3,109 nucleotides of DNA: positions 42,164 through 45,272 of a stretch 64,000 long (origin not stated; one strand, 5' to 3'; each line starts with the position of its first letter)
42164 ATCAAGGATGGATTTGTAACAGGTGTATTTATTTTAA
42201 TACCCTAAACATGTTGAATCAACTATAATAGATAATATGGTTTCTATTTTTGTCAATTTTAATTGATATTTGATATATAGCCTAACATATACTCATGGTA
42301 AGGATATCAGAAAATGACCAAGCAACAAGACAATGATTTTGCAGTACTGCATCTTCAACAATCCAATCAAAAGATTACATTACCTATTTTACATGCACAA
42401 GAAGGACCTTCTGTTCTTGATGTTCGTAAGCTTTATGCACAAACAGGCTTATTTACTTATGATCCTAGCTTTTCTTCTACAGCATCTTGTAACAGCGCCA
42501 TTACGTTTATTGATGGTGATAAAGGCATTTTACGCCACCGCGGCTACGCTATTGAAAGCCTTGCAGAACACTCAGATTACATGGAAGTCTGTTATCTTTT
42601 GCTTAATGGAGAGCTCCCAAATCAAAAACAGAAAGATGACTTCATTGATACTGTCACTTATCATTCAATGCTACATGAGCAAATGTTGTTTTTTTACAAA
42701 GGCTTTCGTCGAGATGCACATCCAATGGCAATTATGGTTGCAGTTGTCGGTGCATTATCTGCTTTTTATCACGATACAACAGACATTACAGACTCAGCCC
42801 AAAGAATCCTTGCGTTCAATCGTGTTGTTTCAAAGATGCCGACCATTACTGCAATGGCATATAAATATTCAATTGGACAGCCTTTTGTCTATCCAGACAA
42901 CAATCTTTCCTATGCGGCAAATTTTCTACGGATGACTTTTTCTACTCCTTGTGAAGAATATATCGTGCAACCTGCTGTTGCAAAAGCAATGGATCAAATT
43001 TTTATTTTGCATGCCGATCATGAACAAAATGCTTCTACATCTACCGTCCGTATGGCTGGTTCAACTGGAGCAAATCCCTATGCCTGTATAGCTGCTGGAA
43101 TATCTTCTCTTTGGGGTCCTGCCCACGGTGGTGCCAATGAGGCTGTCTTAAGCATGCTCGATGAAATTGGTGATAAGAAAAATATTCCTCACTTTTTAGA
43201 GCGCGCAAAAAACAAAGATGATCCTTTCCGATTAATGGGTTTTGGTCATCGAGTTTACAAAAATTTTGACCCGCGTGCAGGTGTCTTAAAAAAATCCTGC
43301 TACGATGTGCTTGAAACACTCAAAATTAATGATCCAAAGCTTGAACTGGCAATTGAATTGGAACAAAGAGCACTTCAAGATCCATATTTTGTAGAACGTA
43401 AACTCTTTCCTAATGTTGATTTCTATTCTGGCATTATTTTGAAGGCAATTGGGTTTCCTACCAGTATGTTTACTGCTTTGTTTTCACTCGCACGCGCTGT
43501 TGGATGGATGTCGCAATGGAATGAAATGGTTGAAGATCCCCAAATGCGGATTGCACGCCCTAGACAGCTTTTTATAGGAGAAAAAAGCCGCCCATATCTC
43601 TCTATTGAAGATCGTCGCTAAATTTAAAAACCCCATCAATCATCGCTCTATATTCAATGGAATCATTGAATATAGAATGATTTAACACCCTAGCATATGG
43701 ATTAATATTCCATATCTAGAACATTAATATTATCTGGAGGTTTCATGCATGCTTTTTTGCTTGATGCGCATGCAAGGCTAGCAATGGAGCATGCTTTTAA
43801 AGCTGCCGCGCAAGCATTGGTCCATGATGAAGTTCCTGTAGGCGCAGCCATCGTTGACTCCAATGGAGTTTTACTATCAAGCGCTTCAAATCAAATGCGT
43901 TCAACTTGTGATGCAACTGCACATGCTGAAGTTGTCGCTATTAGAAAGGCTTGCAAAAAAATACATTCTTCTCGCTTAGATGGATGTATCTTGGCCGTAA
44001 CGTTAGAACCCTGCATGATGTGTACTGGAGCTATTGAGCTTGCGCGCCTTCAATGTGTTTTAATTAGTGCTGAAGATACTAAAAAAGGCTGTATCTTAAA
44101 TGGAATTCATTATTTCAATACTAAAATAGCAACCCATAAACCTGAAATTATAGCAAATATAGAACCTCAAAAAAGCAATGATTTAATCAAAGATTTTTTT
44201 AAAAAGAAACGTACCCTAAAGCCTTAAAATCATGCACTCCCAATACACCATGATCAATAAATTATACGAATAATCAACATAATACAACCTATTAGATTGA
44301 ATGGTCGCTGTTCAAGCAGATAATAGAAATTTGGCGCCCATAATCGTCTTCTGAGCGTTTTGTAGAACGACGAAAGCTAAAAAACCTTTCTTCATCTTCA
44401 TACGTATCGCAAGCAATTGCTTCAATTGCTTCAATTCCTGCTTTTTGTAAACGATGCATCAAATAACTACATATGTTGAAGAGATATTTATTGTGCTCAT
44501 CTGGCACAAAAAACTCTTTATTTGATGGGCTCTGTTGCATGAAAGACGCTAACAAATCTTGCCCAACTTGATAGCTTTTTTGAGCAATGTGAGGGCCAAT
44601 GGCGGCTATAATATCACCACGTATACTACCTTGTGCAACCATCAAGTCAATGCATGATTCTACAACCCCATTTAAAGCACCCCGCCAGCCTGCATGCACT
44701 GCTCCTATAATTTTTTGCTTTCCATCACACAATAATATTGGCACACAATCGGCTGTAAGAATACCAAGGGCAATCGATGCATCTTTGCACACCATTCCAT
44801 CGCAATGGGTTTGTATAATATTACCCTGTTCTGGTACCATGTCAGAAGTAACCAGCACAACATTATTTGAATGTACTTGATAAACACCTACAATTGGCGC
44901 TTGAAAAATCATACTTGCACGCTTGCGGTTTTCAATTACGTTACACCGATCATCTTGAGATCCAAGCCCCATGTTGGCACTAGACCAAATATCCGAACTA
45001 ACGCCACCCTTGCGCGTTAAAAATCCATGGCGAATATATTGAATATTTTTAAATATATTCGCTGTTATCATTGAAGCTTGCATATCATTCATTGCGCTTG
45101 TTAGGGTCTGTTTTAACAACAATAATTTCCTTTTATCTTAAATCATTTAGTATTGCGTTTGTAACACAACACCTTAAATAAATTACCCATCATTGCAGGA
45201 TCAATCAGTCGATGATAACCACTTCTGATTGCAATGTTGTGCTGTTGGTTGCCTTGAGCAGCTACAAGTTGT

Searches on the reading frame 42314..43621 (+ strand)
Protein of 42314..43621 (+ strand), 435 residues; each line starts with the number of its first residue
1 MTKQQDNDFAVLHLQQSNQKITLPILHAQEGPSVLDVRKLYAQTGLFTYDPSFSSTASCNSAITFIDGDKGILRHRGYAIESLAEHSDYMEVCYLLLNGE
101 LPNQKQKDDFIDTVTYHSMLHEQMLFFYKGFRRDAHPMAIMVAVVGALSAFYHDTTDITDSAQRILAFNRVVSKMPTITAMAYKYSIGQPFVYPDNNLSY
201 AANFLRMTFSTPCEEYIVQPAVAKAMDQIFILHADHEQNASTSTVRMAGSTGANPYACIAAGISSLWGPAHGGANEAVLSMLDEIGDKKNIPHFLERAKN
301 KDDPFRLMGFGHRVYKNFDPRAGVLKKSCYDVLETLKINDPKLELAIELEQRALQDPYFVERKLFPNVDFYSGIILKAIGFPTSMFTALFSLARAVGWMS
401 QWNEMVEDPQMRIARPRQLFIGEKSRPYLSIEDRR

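Call 12: search_protein_families(library=pfam, proteins=[window:42314-43621:+], max_evalue=0.01)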
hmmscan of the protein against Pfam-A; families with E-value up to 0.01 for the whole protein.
window:42314-43621:+ (435 aa): 1 family
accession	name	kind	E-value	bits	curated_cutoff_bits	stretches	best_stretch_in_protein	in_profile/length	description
PF00285.26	Citrate_synt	-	5.3e-134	447.2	27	1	54-417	3-357/357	Citrate synthase, C-terminal domain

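Call 13: search_protein_families(library=ncbifam, proteins=[window:42314-43621:+], max_evalue=0.01)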
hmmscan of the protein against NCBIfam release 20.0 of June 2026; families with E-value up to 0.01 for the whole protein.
window:42314-43621:+ (435 aa): 21 families
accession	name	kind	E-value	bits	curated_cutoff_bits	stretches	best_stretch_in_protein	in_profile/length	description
NF004126.0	PRK05614.1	equivalog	1.6e-219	728.7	505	1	8-434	4-430/430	citrate synthase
TIGR01798.1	cit_synth_I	equivalog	2.5e-218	724.8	485.15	1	19-427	2-411/412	citrate synthase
NF010639.0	PRK14036.1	equivalog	4.7e-100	334.9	502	1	48-434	5-378/379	citrate synthase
NF041157.1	Cit_synThplmales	equivalog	5.4e-96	321.9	590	1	62-434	17-376/377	citrate synthase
TIGR01800.1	cit_synth_II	subfamily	1.6e-94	316.7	421.3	1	57-434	7-368/368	2-methylcitrate synthase/citrate synthase II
NF010640.0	PRK14037.1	subfamily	1.7e-84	283.9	504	1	62-434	17-377/377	citrate synthase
NF041301.1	Cit_synth_Halo_CitZ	equivalog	7.4e-79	265.5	550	1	59-434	15-379/379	citrate synthase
NF010638.0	PRK14035.1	equivalog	1.2e-72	244.7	572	1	57-434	12-372/372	citrate synthase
NF010637.0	PRK14034.1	equivalog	6.3e-71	239.3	594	1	61-434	15-371/372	citrate synthase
NF010636.0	PRK14033.1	equivalog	2.4e-70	237.3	479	1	60-427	20-371/376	bifunctional 2-methylcitrate synthase/citrate synthase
NF009005.0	PRK12350.1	subfamily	4.3e-63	213.7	332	1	58-431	13-358/366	citrate synthase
NF009004.0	PRK12349.1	equivalog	6e-63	212.9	508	1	48-425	6-368/372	citrate synthase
NF009006.1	PRK12351.1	equivalog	6.9e-61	205.7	550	1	56-434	13-376/376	bifunctional 2-methylcitrate synthase/citrate synthase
NF010635.0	PRK14032.1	subfamily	4.6e-53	180.3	426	1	69-434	65-448/448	citrate synthase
NF007128.0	PRK09569.1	subfamily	6.2e-38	130.5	344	1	61-402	50-408/437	citrate (Si)-synthase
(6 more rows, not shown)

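Call 15: find_encoding_contigs(protein=window:42314-43621:+, flank=10000, max_places=5)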
Protein window:42314-43621:+ (435 aa): no gene with exactly this product is on record in the collection.

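Call 57: find_homologous_proteins(query=window:42314-43621:+, max_evalue=1e-50)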
Query window:42314-43621:+ (435 aa): 8000 proteins with E <= 1e-50 among 8000 candidates; the best 120 are listed.
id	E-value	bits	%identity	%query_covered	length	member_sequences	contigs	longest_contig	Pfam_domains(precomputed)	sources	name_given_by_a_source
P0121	7.8e-296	999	100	100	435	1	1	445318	PF00285.27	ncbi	-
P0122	1.2e-223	761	77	97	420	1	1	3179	PF00285.27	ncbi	ncbi:MAG: citrate synthase, partial [Pseudomonadota bacterium]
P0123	2.0e-219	747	71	100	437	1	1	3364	PF00285.27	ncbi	ncbi:MAG: citrate synthase [Pseudomonadota bacterium]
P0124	8.1e-217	738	72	99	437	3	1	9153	PF00285.27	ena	-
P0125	7.8e-215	732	72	99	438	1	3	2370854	PF00285.27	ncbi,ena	-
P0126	1.2e-214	731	72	99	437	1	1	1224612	PF00285.27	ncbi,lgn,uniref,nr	ncbi:citrate synthase [Aestuariispira insulae]|uniref:Citrate synthase n=1 Tax=Aestuariispira insula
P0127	3.9e-214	729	72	99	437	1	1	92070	PF00285.27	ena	-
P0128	4.5e-214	729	72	96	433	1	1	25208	PF00285.27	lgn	-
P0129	7.7e-214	728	73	96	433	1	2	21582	PF00285.27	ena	-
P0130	8.3e-214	728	72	96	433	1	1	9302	PF00285.27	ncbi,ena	-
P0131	8.3e-214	728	72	96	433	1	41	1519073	PF00285.27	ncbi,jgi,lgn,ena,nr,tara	ncbi:MAG TPA: citrate (Si)-synthase [Rhodospirillaceae bacterium]|jgi:citrate synthase|nr:citrate (S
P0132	8.8e-214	728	72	96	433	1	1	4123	PF00285.27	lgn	-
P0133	1.2e-213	728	72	96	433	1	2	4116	PF00285.27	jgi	jgi:citrate synthase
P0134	1.8e-213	727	72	99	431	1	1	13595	PF00285.27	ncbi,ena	-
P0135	1.9e-213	727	71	100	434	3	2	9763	PF00285.27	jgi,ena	jgi:citrate synthase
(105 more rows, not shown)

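Call 58: list_cluster_members(proteins=[P0121, P0122])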
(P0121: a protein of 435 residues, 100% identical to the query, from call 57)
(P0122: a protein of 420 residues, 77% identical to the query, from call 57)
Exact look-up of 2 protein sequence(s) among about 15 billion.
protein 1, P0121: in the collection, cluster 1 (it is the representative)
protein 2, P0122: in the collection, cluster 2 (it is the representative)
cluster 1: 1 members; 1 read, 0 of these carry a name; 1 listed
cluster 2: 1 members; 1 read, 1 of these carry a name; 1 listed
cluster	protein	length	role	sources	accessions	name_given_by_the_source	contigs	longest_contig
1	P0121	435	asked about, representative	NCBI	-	-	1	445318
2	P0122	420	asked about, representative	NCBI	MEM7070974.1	MAG: citrate synthase, partial [Pseudomonadota bacterium]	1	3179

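Call 59: find_encoding_contigs(protein=P0121, flank=10000, max_places=3)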
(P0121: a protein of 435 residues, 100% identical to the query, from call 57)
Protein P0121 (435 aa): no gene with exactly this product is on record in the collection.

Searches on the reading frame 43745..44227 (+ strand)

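Call 12: search_protein_families(library=pfam, proteins=[window:43745-44227:+], max_evalue=0.01)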
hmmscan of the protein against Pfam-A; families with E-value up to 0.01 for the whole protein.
window:43745-44227:+ (160 aa): 3 families
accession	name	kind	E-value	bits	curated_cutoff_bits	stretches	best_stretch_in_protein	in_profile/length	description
PF14437.12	MafB19-deam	-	1.3e-25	90.4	27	1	13-156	6-142/142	MafB19-like deaminase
PF00383.29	dCMP_cyt_deam_1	-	2.3e-23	82.5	25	1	12-107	6-100/102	Cytidine and deoxycytidylate deaminase zinc-binding region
PF14439.12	Bd3614-deam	-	6e-06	26.7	38.5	1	32-97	10-74/113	Bd3614-like deaminase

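Call 13: search_protein_families(library=ncbifam, proteins=[window:43745-44227:+], max_evalue=0.01)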
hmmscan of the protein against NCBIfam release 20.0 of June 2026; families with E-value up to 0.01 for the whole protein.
window:43745-44227:+ (160 aa): 2 families
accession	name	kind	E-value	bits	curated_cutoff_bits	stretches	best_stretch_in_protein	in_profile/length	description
NF008113.2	PRK10860.1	equivalog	1.7e-27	96.2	150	1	12-157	9-153/165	tRNA adenosine(34) deaminase TadA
TIGR00326.1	eubact_ribD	equivalog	2.1e-08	33.8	156.35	1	14-157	5-138/343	bifunctional diaminohydroxyphosphoribosylaminopyrimidine deaminase/5-amino-6-(5-phosphoribosylamino)uracil reductase RibD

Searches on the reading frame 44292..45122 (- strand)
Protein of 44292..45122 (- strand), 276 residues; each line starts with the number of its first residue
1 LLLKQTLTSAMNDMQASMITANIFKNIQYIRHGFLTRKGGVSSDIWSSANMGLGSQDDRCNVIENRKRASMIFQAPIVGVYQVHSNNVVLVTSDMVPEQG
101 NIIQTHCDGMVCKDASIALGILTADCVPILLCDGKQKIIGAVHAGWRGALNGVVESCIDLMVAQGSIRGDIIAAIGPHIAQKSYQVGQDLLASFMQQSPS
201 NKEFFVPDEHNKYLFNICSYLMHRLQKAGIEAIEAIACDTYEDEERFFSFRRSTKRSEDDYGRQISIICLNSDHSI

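Call 12: search_protein_families(library=pfam, proteins=[window:44292-45122:-], max_evalue=0.01)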
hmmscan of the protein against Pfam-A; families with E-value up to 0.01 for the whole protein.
window:44292-45122:- (276 aa): 1 family
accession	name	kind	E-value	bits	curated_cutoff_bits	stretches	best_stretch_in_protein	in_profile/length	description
PF02578.20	Cu-oxidase_4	-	2.7e-66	223.8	22.9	1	36-269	2-238/238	Multi-copper polyphenol oxidoreductase laccase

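Call 13: search_protein_families(library=ncbifam, proteins=[window:44292-45122:-], max_evalue=0.01)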
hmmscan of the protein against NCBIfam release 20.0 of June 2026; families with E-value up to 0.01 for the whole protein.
window:44292-45122:- (276 aa): 2 families
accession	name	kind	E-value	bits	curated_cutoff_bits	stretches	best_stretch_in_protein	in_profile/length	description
TIGR00726.1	TIGR00726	equivalog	3.5e-49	167.1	141.15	1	48-257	9-213/223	peptidoglycan editing factor PgeF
NF007998.1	PRK10723.1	equivalog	2.4e-37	128.7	369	1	29-254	14-231/243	purine nucleoside phosphorylase YfiH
